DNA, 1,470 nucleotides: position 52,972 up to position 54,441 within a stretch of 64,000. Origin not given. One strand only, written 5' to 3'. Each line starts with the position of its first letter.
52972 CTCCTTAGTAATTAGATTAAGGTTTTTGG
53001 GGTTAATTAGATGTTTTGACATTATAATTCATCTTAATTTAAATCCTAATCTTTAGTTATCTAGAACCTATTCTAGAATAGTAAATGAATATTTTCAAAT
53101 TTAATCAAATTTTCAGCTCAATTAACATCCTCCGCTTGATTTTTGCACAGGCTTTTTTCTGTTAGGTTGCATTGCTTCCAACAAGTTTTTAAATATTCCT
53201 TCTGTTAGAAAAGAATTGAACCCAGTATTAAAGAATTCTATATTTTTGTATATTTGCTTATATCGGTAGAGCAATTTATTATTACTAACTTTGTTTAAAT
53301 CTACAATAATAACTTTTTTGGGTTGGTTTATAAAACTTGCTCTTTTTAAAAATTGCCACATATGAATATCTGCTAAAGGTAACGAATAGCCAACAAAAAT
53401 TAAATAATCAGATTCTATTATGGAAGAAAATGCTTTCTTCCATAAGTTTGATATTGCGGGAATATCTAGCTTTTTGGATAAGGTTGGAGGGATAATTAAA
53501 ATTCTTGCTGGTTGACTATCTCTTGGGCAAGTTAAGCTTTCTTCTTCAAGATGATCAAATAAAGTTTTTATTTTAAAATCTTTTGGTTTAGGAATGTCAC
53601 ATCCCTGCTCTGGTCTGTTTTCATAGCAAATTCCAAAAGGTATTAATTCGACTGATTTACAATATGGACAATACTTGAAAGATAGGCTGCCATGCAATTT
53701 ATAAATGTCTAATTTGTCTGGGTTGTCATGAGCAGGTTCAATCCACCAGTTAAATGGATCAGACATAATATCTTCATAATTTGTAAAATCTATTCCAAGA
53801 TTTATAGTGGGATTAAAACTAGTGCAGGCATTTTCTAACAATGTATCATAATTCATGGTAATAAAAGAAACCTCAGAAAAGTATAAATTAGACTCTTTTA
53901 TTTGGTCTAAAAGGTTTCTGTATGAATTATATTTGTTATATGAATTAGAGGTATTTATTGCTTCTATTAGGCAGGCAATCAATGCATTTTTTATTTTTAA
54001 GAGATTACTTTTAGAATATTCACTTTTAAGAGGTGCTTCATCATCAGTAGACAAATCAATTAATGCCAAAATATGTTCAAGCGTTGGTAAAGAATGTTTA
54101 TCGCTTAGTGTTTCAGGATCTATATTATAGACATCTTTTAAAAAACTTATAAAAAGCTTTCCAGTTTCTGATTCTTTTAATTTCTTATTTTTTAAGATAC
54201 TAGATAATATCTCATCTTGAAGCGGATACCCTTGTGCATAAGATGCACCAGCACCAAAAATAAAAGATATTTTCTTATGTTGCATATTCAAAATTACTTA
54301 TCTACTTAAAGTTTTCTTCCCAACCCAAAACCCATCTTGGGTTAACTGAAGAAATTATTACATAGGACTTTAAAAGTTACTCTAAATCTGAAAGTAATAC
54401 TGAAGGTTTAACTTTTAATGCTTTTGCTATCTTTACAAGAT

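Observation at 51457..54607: XRE-HTH / SIR2_2 NADase-like / 521-aa orphan cassette: candidate undescribed anti-phage system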

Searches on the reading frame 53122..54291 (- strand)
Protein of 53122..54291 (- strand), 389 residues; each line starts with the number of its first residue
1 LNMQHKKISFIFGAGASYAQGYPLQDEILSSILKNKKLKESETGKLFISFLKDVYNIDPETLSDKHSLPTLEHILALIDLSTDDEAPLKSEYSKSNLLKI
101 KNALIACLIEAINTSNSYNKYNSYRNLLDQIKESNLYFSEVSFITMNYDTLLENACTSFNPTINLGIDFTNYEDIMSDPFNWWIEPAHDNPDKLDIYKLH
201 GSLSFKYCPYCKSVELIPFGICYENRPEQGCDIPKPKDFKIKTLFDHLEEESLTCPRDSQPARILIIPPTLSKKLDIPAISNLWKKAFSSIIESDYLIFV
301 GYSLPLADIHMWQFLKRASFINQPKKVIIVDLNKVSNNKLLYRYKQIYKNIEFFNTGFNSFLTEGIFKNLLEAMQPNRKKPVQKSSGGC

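Call 3: search_protein_families(library=pfam, proteins=[window:53122-54291:-], max_evalue=0.01)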
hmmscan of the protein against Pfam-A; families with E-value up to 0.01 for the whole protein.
window:53122-54291:- (389 aa): 2 families
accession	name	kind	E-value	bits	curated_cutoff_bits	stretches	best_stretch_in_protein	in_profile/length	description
PF13289.12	SIR2_2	-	6.6e-10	39.7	24.5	1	142-204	2-51/141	SIR2-like domain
PF16263.11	DUF4917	-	0.0017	18.3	28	0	95-205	68-176/311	Domain of unknown function (DUF4917)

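Call 4: search_protein_families(library=padloc, proteins=[window:53122-54291:-], max_evalue=0.01)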
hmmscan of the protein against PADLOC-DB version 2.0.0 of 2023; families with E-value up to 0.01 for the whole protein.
window:53122-54291:- (389 aa): 11 families
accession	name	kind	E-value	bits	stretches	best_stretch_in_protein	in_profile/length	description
PDLC02408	Aga_SIR2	-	7e-12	43.1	1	98-206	110-204/343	Class II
PDLC04081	SIR2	-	1.8e-11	41.8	1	6-166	17-163/345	-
PDLC04093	SIR2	-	4.9e-11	40.2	1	4-155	21-166/395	-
PDLC04087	SIR2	-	1.3e-09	35.4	1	8-205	19-196/343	-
PDLC04084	SIR2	-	5.7e-06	23.8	1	3-341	38-353/414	-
PDLC04088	SIR2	-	8.3e-06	23.2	0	140-206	173-235/390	-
PDLC04080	SIR2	-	3.7e-05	21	0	115-164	97-148/347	-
PDLC04096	SIR2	-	0.00012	19.7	1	125-205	9-84/230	-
PDLC04082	SIR2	-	0.0019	15.2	0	119-163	110-151/345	-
PDLC04094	SIR2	-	0.0041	14.4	1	3-160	19-169/399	-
PDLC04083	SIR2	-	0.0085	13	0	126-207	121-209/371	-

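Call 5: search_protein_families(library=ncbifam, proteins=[window:53122-54291:-], max_evalue=0.01)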
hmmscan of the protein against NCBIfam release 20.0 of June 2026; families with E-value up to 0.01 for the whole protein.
window:53122-54291:- (389 aa): 1 family
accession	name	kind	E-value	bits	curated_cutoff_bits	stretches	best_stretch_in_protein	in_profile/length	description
NF001754.0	PRK00481.1-4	equivalog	0.0027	16.8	252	0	186-214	108-136/244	NAD-dependent protein deacylase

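Call 6: search_protein_families(library=phrogs, proteins=[window:53122-54291:-], max_evalue=0.01)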
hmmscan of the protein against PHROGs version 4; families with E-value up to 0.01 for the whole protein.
window:53122-54291:- (389 aa): 0 families

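Call 12: find_homologous_proteins(query=window:53122-54291:-)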
Query window:53122-54291:- (389 aa): 62 proteins with E <= 0.001 among 4453 candidates.
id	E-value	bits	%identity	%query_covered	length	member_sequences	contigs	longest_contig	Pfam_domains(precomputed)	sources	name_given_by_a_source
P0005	2.3e-89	318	43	93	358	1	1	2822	-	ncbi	-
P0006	8.0e-64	234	37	94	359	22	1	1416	PF13289.13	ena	-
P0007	2.1e-62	229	37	94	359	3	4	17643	PF13289.13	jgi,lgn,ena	-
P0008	1.1e-34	138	30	92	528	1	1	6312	PF18755.7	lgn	-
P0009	2.5e-30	124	29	91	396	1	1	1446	PF13289.13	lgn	-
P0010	2.6e-30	124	27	92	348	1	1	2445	PF13289.13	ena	-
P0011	8.0e-30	122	29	91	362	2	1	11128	PF13289.13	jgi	-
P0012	2.8e-28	117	29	91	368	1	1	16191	PF13289.13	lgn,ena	-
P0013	3.9e-28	117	28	90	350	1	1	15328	PF13289.13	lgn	-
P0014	1.1e-24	105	30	87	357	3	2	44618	PF13289.13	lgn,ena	-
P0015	1.6e-23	101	26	92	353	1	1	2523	PF13289.13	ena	-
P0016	1.9e-23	101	28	86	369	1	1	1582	PF13289.13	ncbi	-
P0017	5.0e-23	100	26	91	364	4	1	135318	-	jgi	jgi:hypothetical protein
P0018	1.9e-22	98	27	91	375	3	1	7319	PF13289.13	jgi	jgi:NAD-dependent SIR2 family protein deacetylase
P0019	1.5e-21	95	27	93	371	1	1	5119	PF13289.13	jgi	jgi:hypothetical protein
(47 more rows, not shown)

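Call 13: find_encoding_contigs(protein=P0007, flank=8000, max_places=4)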
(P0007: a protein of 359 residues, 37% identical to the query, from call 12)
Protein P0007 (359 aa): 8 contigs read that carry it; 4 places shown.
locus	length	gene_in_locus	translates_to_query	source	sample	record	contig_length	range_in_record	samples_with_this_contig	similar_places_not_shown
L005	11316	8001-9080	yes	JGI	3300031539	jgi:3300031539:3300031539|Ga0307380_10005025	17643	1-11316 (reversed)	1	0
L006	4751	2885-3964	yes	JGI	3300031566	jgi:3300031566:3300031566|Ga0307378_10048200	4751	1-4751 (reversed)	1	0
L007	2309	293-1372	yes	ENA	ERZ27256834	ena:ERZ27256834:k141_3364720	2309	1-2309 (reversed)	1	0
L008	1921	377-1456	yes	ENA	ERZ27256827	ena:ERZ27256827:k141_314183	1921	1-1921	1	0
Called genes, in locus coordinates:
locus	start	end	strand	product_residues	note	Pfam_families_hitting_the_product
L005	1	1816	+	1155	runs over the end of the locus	PF02384:N6_Mtase (faint), PF20473:MmeI_Mtase, PF07669:Eco57I, PF12950:TaqI_C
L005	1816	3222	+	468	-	PF13289:SIR2_2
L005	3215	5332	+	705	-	PF01580:FtsK_SpoIIIE (faint), PF01935:DUF87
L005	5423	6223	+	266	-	PF00089:Trypsin, PF13365:Trypsin_2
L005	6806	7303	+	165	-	PF14022:DUF4238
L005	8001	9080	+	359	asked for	PF13289:SIR2_2 (faint)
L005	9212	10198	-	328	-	PF13936:HTH_38, PF00665:rve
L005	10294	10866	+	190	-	-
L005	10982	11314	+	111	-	?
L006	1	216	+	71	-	?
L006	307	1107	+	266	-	PF00089:Trypsin, PF13365:Trypsin_2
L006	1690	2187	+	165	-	PF14022:DUF4238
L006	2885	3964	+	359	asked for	PF13289:SIR2_2 (faint)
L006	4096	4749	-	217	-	?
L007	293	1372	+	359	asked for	PF13289:SIR2_2 (faint)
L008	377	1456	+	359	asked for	PF13289:SIR2_2 (faint)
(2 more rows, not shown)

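Call 14: find_encoding_contigs(protein=P0005, flank=8000, max_places=3)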
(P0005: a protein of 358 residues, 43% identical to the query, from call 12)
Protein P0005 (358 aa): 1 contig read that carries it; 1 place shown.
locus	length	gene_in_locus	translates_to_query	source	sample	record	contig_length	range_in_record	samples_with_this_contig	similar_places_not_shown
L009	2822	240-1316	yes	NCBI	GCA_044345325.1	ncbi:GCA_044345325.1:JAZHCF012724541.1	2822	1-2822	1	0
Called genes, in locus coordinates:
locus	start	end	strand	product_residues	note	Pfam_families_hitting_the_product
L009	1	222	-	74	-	?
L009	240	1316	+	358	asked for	-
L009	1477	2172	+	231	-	PF00912:Transgly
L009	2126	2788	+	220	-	-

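Call 15: find_encoding_contigs(protein=P0012, flank=8000, max_places=3)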
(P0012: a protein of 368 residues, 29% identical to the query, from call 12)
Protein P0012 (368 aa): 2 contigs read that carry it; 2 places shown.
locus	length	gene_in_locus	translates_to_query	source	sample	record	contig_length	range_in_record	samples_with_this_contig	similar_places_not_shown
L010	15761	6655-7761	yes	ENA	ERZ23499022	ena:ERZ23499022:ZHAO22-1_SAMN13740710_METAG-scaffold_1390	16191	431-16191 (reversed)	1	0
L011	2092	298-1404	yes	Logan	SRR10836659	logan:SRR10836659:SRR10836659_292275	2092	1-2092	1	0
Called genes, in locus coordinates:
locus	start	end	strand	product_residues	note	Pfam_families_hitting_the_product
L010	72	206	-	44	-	-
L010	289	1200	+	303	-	-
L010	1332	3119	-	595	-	-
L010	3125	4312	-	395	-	-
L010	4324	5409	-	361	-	-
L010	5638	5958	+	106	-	-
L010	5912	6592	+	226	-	-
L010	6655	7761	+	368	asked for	PF13289:SIR2_2 (weak)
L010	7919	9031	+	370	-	PF12770:CHAT, PF00656:Peptidase_C14 (weak), PF01364:Peptidase_C25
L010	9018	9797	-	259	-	PF18754:Nmad3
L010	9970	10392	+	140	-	PF13302:Acetyltransf_3, PF00583:Acetyltransf_1, PF13420:Acetyltransf_4 (weak), PF13673:Acetyltransf_10, PF13508:Acetyltransf_7, PF08445:FR47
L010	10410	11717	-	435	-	PF23023:Anti-Pycsar_Apyc1 (faint), PF00753:Lactamase_B (faint)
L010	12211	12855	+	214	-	-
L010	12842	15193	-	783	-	-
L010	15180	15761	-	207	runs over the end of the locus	-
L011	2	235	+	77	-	?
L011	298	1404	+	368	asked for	PF13289:SIR2_2 (weak)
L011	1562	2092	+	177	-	?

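Call 18: search_solved_structures(query=window:53122-54291:-, max_evalue=1, show_alignments=3)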
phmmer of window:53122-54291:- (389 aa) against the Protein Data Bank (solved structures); distinct sequences matched with E-value up to 1: 4.
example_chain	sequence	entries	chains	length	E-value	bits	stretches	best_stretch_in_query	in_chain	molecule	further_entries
5ara_T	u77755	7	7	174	0.21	13.6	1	43-138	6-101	ATP SYNTHASE F(0) COMPLEX SUBUNIT B1, MITOCHONDRIAL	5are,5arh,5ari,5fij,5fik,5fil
2cly_A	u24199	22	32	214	0.34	12.9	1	43-138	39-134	ATP SYNTHASE B CHAIN, MITOCHONDRIAL | ATP synthase F(0) complex subunit B1, mitochondrial | ATP synthase peripheral stalk subunit b, mitochondrial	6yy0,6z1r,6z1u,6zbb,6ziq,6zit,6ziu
9vpb_Ab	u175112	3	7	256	0.51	12.4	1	43-138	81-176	ATP synthase peripheral stalk subunit b, mitochondrial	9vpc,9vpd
6tt7_K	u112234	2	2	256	0.71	11.9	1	43-138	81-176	ATP synthase subunit b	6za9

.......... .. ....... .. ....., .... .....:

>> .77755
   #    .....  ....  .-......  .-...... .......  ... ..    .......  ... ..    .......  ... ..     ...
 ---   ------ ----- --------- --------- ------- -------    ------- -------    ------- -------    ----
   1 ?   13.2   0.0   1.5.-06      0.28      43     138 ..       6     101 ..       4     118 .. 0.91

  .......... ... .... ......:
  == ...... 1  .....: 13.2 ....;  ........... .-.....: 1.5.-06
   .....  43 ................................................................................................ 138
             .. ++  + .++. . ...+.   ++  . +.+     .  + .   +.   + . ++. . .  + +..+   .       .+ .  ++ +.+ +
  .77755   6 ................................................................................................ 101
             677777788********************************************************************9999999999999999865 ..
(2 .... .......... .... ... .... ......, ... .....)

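Call 21: search_solved_structures(query=A2, max_evalue=1, show_alignments=2)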
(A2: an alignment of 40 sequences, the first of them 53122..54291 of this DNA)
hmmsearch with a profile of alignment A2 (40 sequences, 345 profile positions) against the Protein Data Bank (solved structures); distinct sequences matched with E-value up to 1: 48.
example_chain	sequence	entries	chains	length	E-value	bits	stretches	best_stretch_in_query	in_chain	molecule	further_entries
8yhx_G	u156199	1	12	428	4.1e-16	62.3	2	4-197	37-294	SIR2 family protein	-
8w9l_A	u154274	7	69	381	4.3e-16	62.2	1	63-209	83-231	SIR2-like domain-containing protein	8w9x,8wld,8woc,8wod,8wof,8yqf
8j4u_A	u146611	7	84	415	1.5e-13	53.8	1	7-213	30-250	SIR2-like domain-containing protein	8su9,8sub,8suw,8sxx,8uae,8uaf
8zsf_D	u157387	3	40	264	0.00097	21.6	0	269-300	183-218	Sir2 family NAD-dependent protein deacetylase | KomC, SIR2 domain protein, NADase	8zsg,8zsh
8jkz_A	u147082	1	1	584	0.0017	20.8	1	3-44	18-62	Sir2 superfamily protein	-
8jl0_A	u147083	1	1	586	0.0017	20.8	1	3-44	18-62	Sir2 superfamily protein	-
8in8_B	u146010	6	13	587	0.0017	20.8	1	3-44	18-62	Sir2 superfamily protein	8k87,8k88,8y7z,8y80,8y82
8zsi_E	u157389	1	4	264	0.0033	19.8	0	269-300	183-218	Sir2 family NAD-dependent protein deacetylase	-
9xvc_H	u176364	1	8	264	0.0038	19.6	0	4-145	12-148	KomC(H146N), a SIR2-domain NADase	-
9r3e_B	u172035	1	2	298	0.0039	19.6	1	101-191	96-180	Protein FAM118B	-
8wc0_A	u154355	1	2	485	0.0052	19.2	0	108-191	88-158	NAD(+) hydrolase ThsA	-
9v0g_E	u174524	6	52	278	0.0067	18.8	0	133-194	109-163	NAD-dependent protein deacetylase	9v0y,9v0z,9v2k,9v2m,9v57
9r0p_B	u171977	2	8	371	0.01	18.2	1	101-191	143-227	Protein FAM118B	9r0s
1ma3_A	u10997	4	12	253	0.014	17.8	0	181-234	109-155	Transcriptional regulatory protein, Sir2 family | NAD-dependent deacetylase 2 | NAD-dependent protein deacylase 2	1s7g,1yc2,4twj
4g1c_A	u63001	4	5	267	0.026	16.9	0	179-212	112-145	NAD-dependent protein deacylase sirtuin-5, mitochondrial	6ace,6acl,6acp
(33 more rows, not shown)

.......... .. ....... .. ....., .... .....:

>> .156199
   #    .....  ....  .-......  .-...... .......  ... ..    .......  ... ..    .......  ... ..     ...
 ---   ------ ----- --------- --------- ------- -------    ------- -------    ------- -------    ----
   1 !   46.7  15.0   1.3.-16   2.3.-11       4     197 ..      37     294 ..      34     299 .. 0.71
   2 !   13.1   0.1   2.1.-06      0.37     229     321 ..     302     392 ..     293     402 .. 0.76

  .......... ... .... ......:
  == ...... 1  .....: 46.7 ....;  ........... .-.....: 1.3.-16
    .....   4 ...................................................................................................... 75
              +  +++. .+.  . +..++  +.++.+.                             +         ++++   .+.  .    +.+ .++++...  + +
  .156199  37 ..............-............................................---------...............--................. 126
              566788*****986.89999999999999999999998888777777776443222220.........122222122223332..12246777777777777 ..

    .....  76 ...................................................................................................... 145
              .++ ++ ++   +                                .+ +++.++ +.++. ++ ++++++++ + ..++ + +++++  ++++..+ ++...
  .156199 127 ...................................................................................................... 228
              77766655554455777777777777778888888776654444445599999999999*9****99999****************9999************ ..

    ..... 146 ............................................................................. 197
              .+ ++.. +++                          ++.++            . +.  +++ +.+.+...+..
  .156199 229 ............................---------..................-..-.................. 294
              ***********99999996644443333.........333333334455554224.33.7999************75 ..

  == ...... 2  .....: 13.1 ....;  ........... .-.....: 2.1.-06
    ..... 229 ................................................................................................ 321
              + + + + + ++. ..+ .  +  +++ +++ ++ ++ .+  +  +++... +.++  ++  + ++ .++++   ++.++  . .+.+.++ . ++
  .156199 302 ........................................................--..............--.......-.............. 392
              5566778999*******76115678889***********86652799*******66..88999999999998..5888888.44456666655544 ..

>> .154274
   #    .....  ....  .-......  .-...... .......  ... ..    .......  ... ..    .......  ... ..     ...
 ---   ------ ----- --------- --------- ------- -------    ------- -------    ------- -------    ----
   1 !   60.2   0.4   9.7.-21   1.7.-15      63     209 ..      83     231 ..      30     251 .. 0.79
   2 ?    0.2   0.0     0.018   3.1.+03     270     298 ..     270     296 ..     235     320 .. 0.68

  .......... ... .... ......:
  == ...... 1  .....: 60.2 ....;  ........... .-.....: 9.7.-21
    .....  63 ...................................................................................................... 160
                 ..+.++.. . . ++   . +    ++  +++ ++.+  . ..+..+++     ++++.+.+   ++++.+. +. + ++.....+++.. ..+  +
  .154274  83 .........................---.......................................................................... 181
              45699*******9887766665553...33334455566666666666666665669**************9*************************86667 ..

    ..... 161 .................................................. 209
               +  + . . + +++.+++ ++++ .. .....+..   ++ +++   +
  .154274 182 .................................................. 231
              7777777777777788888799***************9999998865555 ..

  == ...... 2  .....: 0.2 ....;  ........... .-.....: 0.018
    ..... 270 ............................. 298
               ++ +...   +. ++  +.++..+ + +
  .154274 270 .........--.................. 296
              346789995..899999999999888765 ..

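Call 25: search_protein_families(library=pfam, proteins=[L009:1-222:-, L011:2-235:+, L010:5912-6592:+, L010:5638-5958:+], max_evalue=0.01)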
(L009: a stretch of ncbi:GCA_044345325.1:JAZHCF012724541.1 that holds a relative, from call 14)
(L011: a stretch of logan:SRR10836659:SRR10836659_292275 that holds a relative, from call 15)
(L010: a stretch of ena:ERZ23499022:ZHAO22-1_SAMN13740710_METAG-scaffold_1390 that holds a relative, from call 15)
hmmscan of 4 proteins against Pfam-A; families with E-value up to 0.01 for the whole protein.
L009:1-222:- (74 aa): 0 families

L011:2-235:+ (77 aa): 0 families

L010:5912-6592:+ (226 aa): 0 families

L010:5638-5958:+ (106 aa): 0 families

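Call 29: predict_structure(alignment_id=A2)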
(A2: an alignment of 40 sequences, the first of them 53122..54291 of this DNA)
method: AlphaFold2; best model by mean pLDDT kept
length: 389 residues; sequences in the alignment: 40
mean_pLDDT: 85.7   pTM: 0.87
mean pLDDT of the five models: 85.7, 84.9, 83.9, 83.6, 83.5
residues with pLDDT >= 90: 203; 70-90: 134; 50-70: 43; < 50: 9
segments of 3 or more residues with pLDDT < 50: 174-177
pLDDT, mean of each block of 10 residues (from residue 1): 81 94 89 89 93 93 84 90 91 94 88 64 90 93 93 86 88 50 79 94 89 82 55 58 78 85 84 84 96 98 92 96 97 82 97 96 96 87 65
secondary structure, 60 per line:
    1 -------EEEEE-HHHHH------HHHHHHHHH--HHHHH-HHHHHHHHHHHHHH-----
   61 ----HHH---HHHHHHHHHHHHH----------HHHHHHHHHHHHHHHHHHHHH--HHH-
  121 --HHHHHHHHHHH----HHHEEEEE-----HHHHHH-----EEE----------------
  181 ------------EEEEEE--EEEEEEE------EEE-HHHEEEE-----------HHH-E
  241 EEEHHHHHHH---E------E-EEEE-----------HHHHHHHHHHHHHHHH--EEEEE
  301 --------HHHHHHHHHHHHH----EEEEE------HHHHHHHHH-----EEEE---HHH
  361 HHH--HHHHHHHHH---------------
elements in order: E8-12 H14-18 H25-33 H36-40 H42-55 H71-83 H94-114 H123-133 E141-145 H151-156 E162-164 E193-198 E201-207 E214-216 E221-224 E240-243 H244-250 E263-266 H278-293 E296-300 H309-321 E326-330 H337-345 E351-354 H358-363 H366-374

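Call 34: fold_search(model_id=the predicted structure, library=pdb)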
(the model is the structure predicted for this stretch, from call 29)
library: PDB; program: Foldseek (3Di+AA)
matches with E <= 10: 544; with E <= 0.001: 76
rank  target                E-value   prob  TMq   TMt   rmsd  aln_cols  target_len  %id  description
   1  8sub_F                7.9e-13  1.00  0.54  0.53   8.3       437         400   16  E. coli SIR2-HerA complex (dodecamer SIR2 pentamer HerA) (released 2023-12-27)
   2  8sub_G                1.0e-12  1.00  0.53  0.53  10.4       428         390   15  E. coli SIR2-HerA complex (dodecamer SIR2 pentamer HerA) (released 2023-12-27)
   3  8suw_B                3.9e-12  1.00  0.55  0.54   8.4       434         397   17  E. coli SIR2-HerA complex (dodecamer SIR2 bound 4 protomers of HerA) (released 2024-03-27)
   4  8sub_B                4.1e-12  1.00  0.57  0.56   7.6       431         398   17  E. coli SIR2-HerA complex (dodecamer SIR2 pentamer HerA) (released 2023-12-27)
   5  8suw_F                1.2e-11  1.00  0.55  0.54   9.3       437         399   16  E. coli SIR2-HerA complex (dodecamer SIR2 bound 4 protomers of HerA) (released 2024-03-27)
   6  8uae_F                3.1e-11  1.00  0.57  0.58   6.9       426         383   15  E. coli Sir2_HerA complex (12:6) with ATPgamaS (released 2023-12-27)
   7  8sub_E                3.5e-11  1.00  0.55  0.54   8.9       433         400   15  E. coli SIR2-HerA complex (dodecamer SIR2 pentamer HerA) (released 2023-12-27)
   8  8sub_D                4.7e-11  1.00  0.53  0.52   8.5       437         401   16  E. coli SIR2-HerA complex (dodecamer SIR2 pentamer HerA) (released 2023-12-27)
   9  8w9l_A                5.6e-11  1.00  0.57  0.61   6.9       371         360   16  Cryo-EM structure of PsSIR2 (released 2024-09-11)
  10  8sub_K                6.2e-11  1.00  0.53  0.52  10.2       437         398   14  E. coli SIR2-HerA complex (dodecamer SIR2 pentamer HerA) (released 2023-12-27)
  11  8sub_I                7.0e-11  1.00  0.52  0.51   7.7       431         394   16  E. coli SIR2-HerA complex (dodecamer SIR2 pentamer HerA) (released 2023-12-27)
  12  8uae_B                7.4e-11  1.00  0.57  0.58   6.8       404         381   17  E. coli Sir2_HerA complex (12:6) with ATPgamaS (released 2023-12-27)
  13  8su9_D                1.4e-10  1.00  0.52  0.51   9.2       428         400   16  E. coli SIR2-HerA complex (hexamer HerA bound with dodecamer Sir2) (released 2024-03-27)
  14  8sub_J                1.5e-10  1.00  0.59  0.58   8.1       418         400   17  E. coli SIR2-HerA complex (dodecamer SIR2 pentamer HerA) (released 2023-12-27)
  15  8sub_A                1.9e-10  1.00  0.53  0.52  10.5       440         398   16  E. coli SIR2-HerA complex (dodecamer SIR2 pentamer HerA) (released 2023-12-27)
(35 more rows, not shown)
